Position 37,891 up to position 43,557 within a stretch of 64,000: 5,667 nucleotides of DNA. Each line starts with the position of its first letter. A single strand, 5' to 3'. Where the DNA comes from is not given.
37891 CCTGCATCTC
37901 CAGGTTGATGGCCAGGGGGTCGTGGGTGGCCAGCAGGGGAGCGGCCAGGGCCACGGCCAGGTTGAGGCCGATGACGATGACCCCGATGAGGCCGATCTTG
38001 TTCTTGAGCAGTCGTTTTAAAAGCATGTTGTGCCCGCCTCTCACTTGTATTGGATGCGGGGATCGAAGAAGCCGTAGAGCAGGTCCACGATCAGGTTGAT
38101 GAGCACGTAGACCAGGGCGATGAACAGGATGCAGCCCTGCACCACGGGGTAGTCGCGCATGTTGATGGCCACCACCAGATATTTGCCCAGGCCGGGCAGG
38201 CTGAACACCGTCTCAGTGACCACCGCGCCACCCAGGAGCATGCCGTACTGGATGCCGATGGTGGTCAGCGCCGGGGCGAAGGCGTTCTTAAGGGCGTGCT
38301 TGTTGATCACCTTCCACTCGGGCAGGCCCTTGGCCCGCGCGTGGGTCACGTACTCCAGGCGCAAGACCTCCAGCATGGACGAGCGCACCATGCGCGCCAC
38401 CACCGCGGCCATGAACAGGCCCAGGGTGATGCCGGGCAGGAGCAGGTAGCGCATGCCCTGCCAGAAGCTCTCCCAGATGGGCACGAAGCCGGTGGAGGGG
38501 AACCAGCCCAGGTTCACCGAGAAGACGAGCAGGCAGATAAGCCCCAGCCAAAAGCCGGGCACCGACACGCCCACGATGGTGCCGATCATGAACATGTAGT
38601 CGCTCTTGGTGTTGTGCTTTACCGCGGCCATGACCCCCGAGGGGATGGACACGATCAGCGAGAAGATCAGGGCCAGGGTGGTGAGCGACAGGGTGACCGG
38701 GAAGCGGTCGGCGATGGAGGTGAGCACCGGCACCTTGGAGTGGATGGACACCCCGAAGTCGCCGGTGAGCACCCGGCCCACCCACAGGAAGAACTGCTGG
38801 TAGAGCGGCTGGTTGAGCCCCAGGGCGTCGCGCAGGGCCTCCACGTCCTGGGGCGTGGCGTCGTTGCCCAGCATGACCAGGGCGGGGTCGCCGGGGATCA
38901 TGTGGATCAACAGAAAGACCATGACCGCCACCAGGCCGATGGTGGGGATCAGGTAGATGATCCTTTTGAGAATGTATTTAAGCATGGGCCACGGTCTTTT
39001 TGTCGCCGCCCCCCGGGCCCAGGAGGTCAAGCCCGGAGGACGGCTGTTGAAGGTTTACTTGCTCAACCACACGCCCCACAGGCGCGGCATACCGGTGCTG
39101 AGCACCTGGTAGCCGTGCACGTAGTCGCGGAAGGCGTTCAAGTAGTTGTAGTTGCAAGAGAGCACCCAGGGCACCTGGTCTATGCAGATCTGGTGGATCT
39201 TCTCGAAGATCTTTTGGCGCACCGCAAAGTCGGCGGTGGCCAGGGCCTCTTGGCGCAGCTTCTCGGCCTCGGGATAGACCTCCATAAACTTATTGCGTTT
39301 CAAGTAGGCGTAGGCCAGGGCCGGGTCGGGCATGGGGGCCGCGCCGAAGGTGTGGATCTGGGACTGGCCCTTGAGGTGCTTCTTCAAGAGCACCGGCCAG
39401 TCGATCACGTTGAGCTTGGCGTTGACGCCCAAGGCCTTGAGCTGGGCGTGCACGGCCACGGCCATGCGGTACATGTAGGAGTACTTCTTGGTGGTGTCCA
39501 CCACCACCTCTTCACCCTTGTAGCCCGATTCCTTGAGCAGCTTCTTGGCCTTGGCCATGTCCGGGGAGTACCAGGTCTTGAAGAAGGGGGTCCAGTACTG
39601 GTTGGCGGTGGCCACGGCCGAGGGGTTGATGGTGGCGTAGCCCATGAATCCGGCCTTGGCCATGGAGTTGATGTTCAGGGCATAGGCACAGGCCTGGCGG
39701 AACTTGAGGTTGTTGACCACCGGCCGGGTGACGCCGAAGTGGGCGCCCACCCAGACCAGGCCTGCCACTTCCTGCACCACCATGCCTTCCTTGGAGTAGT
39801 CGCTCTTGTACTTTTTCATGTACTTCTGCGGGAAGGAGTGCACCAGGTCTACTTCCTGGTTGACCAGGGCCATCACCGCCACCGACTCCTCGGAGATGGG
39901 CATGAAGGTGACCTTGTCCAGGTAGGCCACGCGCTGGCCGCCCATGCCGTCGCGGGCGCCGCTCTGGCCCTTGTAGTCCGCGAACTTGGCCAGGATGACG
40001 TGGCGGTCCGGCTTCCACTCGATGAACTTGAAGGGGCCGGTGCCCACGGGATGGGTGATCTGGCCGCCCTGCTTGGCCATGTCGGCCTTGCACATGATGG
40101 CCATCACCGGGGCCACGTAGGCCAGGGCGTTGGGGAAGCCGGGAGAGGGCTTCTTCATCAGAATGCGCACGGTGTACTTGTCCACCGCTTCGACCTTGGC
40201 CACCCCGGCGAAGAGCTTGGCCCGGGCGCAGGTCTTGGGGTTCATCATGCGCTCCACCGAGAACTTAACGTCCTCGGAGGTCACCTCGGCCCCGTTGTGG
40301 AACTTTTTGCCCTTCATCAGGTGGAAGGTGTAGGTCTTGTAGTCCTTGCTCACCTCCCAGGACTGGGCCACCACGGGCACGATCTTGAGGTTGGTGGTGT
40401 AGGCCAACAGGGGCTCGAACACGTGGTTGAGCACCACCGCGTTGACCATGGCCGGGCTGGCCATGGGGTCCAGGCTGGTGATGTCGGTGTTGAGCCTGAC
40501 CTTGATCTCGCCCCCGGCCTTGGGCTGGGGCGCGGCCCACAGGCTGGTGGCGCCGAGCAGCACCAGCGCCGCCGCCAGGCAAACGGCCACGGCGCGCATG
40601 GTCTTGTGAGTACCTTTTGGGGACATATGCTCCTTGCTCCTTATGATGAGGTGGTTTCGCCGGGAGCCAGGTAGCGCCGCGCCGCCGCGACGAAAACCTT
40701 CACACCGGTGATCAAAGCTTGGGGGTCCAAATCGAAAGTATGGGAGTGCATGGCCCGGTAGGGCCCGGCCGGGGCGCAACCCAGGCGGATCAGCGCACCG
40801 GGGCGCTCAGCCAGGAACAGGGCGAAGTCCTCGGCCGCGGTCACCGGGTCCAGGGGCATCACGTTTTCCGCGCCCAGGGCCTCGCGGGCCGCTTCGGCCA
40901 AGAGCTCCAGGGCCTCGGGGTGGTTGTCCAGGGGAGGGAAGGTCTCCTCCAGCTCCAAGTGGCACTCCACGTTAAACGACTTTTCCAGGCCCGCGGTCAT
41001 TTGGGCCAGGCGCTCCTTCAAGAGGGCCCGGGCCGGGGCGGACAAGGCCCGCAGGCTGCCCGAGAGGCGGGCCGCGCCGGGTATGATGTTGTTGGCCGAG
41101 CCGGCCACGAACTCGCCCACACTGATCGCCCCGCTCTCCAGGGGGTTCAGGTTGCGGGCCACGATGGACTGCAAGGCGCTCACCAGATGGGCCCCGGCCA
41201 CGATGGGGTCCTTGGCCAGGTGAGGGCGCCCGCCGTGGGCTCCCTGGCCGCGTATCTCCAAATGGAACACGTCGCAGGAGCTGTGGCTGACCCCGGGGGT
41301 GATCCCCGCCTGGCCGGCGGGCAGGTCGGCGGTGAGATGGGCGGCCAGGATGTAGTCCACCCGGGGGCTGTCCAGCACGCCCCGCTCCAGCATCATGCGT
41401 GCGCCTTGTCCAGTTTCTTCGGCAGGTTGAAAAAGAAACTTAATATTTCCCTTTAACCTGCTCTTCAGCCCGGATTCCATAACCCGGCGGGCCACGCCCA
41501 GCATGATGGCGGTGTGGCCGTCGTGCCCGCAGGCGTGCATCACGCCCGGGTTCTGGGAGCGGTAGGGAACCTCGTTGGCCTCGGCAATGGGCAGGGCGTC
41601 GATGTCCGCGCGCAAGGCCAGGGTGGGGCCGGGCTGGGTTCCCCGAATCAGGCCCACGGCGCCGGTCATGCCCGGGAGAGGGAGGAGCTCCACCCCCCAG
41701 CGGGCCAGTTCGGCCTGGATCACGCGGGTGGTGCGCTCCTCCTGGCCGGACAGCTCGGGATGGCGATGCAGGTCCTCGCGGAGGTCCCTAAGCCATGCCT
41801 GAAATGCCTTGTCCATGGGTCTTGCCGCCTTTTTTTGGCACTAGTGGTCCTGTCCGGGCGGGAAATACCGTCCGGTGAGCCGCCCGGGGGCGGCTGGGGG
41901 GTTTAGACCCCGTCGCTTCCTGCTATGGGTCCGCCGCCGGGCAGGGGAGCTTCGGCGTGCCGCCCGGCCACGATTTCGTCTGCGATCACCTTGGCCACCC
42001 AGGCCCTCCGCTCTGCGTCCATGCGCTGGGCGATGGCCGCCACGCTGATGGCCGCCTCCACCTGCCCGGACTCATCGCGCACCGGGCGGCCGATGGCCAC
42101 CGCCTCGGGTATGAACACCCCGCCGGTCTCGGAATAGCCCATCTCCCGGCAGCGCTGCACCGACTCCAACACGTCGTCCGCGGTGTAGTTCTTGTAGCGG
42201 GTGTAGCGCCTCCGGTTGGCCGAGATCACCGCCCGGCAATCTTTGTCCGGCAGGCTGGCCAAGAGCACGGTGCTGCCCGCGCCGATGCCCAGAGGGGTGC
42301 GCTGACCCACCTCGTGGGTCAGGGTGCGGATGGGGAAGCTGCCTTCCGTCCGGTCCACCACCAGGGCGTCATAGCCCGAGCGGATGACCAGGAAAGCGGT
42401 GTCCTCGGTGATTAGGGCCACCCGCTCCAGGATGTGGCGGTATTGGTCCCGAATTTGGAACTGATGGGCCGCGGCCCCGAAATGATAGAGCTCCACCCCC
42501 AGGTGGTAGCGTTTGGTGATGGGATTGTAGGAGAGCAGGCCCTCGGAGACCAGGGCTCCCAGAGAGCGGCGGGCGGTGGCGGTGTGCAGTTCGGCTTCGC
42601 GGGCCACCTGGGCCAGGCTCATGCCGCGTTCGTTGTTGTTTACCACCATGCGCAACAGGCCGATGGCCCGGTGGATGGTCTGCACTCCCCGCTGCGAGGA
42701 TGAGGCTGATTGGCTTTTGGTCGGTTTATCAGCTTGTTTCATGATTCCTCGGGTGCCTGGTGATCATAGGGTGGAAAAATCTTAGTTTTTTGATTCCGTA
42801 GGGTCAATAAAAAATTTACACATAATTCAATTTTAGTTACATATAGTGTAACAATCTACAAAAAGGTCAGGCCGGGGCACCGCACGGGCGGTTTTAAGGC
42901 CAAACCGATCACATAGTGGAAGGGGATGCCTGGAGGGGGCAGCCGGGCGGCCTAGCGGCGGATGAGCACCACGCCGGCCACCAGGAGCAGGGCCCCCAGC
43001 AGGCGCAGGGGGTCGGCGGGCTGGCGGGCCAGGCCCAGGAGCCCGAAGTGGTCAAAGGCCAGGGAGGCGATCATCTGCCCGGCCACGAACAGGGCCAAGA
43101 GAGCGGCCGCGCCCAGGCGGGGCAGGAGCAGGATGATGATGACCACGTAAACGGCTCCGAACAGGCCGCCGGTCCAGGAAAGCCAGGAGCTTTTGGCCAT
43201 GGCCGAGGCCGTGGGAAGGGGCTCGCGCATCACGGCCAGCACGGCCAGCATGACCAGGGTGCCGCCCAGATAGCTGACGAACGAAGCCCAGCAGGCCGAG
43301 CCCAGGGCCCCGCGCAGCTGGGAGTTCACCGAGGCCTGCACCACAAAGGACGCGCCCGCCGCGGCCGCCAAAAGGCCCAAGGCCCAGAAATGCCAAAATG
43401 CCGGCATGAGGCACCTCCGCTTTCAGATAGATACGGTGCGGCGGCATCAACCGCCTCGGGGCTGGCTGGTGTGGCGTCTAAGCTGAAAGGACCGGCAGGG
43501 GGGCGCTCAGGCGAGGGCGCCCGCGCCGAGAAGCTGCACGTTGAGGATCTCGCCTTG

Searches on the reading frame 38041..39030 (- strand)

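Call 69: search_protein_families(library=pfam, proteins=[window:38041-39030:-], max_evalue=0.00001)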
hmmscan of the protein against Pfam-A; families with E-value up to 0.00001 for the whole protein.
window:38041-39030:- (329 aa): 2 families
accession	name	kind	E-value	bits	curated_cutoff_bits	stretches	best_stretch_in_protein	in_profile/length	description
PF00528.27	BPD_transp_1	-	4.1e-43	147.7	26.4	1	129-327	2-183/184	Binding-protein-dependent transport system inner membrane component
PF19300.4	BPD_transp_1_N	-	7.5e-19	68.4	23.8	1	16-117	1-114/114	Binding-prot-dependent transport system membrane comp, N-term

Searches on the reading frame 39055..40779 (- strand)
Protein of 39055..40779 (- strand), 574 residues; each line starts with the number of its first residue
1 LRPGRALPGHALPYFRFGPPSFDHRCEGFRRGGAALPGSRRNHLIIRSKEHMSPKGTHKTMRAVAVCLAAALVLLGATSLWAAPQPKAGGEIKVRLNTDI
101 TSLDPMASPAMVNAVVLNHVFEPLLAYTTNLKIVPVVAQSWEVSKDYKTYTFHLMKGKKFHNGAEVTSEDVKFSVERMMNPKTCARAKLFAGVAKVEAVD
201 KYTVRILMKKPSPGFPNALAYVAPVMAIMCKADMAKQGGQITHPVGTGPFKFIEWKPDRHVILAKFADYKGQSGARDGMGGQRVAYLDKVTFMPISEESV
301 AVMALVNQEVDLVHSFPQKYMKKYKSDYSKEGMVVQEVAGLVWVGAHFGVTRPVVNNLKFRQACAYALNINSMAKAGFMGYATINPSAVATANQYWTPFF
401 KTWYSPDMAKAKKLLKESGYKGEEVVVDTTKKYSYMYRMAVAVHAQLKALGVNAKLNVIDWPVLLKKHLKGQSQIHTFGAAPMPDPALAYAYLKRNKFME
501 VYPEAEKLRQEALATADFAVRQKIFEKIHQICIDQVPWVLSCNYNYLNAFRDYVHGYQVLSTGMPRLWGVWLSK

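Call 69: search_protein_families(library=pfam, proteins=[window:39055-40779:-], max_evalue=0.00001)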
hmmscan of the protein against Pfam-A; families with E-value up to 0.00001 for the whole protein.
window:39055-40779:- (574 aa): 1 family
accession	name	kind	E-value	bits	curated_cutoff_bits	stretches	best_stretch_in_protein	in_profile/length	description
PF00496.27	SBP_bac_5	-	1.5e-78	264.9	32.4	1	132-492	1-358/368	Bacterial extracellular solute-binding proteins, family 5 Middle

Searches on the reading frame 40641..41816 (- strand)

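Call 69: search_protein_families(library=pfam, proteins=[window:40641-41816:-], max_evalue=0.00001)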
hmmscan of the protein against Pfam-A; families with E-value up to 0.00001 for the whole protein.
window:40641-41816:- (391 aa): 2 families
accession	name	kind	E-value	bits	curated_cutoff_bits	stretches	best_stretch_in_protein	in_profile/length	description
PF01546.33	Peptidase_M20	-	1.6e-42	146.2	24.6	1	67-380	1-205/206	Peptidase family M20/M25/M40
PF07687.19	M20_dimer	-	6.4e-11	42.6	21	1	184-272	9-97/107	Peptidase dimerisation domain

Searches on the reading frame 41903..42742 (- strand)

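Call 69: search_protein_families(library=pfam, proteins=[window:41903-42742:-], max_evalue=0.00001)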
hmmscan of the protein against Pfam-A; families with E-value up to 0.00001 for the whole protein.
window:41903-42742:- (279 aa): 2 families
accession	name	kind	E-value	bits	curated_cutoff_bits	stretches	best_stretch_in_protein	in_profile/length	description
PF01614.24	IclR_C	-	1.4e-21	77.3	24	1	91-253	3-165/174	Bacterial transcriptional regulator IclR C-terminal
PF09339.16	HTH_IclR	-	1.1e-06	28.7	22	1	24-74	3-52/52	IclR helix-turn-helix domain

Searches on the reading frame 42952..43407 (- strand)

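Call 69: search_protein_families(library=pfam, proteins=[window:42952-43407:-], max_evalue=0.00001)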
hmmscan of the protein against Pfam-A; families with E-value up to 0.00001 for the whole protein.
window:42952-43407:- (151 aa): 1 family
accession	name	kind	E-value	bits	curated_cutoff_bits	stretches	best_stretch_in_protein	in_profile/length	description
PF04657.19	DMT_YdcZ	-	3.4e-39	134.7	24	1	12-148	4-140/140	Putative inner membrane exporter, YdcZ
